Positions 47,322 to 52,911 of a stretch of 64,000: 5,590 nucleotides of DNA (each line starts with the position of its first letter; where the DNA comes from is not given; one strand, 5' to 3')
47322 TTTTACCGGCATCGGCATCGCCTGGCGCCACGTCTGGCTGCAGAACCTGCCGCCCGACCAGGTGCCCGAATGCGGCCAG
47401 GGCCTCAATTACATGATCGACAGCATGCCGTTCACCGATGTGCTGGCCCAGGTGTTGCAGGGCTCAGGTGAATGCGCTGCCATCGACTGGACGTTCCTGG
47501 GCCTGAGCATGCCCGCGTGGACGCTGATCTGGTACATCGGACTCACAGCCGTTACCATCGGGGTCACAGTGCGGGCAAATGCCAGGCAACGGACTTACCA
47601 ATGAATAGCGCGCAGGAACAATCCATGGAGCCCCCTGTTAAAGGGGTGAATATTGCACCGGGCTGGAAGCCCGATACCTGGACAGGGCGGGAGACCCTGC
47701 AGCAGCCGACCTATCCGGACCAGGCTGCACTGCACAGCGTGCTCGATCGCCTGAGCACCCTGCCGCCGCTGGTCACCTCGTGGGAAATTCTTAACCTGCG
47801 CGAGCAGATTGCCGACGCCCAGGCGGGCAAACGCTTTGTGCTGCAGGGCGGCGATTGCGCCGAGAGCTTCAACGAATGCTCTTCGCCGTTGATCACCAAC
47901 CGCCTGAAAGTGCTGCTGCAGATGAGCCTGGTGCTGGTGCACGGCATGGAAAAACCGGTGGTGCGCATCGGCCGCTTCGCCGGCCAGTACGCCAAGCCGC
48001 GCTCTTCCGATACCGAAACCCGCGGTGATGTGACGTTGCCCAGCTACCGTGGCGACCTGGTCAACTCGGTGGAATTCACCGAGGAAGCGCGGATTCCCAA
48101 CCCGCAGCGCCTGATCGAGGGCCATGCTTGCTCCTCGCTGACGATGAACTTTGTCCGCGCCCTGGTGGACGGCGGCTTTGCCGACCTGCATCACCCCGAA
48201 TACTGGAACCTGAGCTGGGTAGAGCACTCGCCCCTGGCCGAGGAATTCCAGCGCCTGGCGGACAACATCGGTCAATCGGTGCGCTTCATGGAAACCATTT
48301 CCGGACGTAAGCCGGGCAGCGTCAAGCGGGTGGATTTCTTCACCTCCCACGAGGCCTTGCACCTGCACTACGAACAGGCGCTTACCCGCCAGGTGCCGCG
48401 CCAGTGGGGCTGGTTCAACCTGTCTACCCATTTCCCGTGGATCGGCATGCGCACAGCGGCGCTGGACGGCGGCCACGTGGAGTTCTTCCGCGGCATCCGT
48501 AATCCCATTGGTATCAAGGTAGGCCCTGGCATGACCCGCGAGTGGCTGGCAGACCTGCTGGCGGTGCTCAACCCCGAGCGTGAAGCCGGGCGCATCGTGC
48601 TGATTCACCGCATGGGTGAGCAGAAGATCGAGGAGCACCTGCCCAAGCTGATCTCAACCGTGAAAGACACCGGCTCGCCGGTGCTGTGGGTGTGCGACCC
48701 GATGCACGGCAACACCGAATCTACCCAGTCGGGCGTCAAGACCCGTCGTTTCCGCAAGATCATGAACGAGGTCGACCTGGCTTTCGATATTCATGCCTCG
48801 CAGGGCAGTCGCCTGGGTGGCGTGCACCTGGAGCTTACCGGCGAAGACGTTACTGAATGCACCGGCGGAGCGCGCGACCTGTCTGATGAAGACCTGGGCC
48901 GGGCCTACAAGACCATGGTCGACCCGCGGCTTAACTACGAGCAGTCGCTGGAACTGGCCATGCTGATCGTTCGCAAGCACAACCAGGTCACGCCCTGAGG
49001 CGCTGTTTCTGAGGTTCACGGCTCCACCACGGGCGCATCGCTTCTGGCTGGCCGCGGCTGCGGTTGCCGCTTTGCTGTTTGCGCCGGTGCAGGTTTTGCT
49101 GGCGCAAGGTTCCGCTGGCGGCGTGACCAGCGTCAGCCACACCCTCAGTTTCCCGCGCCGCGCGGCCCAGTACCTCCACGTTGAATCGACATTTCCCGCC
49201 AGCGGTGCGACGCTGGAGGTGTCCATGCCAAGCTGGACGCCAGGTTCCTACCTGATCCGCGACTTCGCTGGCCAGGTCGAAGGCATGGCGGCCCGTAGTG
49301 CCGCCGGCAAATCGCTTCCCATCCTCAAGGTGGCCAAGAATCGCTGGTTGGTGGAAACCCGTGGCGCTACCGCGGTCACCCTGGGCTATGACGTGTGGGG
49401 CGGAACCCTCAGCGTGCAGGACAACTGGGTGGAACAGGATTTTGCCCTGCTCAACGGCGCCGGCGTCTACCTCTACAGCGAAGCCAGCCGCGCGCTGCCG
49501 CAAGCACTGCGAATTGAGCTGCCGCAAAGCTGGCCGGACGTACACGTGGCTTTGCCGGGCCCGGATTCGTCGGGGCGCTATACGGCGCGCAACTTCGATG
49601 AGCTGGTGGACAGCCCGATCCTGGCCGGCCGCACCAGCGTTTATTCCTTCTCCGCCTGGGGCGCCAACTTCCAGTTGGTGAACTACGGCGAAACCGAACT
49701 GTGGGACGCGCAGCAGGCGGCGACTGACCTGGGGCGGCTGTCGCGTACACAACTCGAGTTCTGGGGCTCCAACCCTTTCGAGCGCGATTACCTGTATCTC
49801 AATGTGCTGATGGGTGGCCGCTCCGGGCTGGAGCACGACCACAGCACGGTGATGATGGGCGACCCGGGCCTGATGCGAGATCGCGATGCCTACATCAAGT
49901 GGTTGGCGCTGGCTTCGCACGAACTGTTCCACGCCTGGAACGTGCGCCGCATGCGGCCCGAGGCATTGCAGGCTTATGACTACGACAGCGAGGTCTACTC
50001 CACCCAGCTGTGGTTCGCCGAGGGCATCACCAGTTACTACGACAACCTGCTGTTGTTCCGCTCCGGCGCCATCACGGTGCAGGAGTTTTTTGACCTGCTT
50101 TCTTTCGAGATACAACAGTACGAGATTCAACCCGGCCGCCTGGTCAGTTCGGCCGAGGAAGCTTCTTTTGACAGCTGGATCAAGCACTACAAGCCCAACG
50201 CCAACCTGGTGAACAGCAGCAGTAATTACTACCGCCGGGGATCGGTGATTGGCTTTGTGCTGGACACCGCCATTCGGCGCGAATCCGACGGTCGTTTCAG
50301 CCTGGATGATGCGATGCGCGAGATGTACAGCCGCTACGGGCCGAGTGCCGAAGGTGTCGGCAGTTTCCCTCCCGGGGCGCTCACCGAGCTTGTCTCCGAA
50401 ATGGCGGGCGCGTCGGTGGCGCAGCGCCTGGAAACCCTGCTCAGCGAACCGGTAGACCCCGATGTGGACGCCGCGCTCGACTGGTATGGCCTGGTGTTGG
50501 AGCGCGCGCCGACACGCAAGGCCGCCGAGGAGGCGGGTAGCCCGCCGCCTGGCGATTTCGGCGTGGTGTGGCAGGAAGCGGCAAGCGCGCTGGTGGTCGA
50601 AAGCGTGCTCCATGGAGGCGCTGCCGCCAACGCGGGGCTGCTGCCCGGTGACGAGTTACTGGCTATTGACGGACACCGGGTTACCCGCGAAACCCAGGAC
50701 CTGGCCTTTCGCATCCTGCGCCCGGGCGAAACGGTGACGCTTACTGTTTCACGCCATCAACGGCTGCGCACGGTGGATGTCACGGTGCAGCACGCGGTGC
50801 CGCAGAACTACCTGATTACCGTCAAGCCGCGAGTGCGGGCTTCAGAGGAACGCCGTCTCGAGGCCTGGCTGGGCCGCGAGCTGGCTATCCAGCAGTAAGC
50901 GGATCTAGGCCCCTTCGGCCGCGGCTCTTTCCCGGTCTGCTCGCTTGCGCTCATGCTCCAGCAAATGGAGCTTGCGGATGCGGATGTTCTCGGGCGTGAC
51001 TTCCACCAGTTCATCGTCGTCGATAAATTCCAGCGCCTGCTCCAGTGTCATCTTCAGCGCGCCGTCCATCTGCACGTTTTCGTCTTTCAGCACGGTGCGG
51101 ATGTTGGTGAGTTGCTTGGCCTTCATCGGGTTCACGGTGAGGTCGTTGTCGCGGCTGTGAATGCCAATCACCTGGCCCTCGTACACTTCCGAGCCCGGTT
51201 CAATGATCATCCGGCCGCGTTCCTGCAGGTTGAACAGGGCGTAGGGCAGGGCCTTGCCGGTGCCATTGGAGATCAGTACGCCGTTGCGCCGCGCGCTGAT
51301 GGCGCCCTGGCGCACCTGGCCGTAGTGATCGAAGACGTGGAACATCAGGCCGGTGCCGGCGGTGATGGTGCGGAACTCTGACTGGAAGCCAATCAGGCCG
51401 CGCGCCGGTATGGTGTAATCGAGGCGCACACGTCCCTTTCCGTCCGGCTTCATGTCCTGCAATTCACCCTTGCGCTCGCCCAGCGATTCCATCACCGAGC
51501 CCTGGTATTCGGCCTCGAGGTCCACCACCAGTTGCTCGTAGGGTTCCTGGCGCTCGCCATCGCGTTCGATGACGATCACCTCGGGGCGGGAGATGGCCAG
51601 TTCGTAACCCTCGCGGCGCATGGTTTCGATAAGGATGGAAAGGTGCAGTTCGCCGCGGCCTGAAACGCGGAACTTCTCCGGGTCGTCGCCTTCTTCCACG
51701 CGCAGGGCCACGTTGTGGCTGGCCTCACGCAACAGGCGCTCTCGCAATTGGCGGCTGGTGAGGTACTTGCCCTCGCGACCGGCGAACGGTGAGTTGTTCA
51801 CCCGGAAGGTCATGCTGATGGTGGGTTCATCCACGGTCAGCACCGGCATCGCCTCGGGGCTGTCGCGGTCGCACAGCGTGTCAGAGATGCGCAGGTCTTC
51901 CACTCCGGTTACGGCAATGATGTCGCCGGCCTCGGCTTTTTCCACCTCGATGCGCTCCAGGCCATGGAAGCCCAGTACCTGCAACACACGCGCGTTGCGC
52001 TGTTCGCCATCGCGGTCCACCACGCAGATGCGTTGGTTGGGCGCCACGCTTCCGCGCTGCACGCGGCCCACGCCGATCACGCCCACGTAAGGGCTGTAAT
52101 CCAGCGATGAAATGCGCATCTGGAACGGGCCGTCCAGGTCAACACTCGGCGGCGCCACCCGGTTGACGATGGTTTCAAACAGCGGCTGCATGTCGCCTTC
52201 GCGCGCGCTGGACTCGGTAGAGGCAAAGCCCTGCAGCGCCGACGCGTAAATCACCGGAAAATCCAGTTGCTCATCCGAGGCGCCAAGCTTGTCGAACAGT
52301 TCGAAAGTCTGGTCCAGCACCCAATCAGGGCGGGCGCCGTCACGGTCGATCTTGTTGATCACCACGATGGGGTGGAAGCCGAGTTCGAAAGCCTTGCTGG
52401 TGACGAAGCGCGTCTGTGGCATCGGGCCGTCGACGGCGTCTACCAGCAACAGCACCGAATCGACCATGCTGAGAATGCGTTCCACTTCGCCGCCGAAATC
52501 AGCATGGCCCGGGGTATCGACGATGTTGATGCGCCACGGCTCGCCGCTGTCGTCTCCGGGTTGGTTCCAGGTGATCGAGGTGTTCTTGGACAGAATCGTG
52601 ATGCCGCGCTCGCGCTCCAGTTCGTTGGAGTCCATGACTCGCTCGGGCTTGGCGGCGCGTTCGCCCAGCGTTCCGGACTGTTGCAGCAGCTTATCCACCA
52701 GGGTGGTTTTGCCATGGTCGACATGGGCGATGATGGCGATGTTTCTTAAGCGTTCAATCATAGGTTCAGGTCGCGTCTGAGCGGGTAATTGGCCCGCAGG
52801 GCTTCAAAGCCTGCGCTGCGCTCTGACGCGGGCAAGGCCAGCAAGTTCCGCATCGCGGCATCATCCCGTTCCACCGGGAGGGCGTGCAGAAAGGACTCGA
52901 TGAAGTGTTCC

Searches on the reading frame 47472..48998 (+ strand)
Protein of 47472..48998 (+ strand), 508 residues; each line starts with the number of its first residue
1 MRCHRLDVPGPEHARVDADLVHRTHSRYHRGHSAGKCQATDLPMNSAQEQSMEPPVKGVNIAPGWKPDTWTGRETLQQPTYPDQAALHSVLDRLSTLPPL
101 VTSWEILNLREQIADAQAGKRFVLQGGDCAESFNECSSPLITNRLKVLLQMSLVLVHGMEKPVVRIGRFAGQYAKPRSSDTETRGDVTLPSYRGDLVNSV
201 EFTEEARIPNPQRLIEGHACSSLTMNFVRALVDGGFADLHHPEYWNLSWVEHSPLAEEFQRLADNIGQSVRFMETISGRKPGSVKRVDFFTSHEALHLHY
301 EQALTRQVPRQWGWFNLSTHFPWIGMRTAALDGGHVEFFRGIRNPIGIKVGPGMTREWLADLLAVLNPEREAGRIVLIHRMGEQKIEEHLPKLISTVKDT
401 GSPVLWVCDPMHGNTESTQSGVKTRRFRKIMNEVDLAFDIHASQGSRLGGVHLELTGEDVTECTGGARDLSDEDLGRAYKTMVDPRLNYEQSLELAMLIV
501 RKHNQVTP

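Call 57: search_protein_families(library=pfam, proteins=[window:47472-48998:+], max_evalue=0.0001)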
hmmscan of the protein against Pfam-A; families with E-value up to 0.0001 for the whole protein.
window:47472-48998:+ (508 aa): 1 family
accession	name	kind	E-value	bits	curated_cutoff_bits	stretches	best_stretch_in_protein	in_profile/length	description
PF01474.22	DAHP_synth_2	-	2.3e-192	639.7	27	1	65-499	1-437/438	Class-II DAHP synthetase family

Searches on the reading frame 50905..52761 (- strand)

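Call 57: search_protein_families(library=pfam, proteins=[window:50905-52761:-], max_evalue=0.0001)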
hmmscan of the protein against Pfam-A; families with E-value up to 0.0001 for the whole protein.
window:50905-52761:- (618 aa): 5 families
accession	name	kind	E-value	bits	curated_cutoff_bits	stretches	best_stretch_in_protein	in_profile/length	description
PF00009.33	GTP_EFTU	-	8.2e-54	182.5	26.5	1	4-202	2-186/188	Elongation factor Tu GTP binding domain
PF21018.2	BipA_C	-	5.5e-45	152.1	23.8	1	493-600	1-108/110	TypA/BipA C-terminal domain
PF00679.30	EFG_C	-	9.5e-24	83.7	27.9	1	405-485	3-83/89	Elongation factor G C-terminus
PF03144.31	GTP_EFTU_D2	-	3.7e-12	46.9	30.3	1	227-297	1-73/73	Elongation factor Tu domain 2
PF22042.2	EF-G_D2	-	2.4e-08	34.4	27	1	220-298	11-83/84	Elongation factor G domain 2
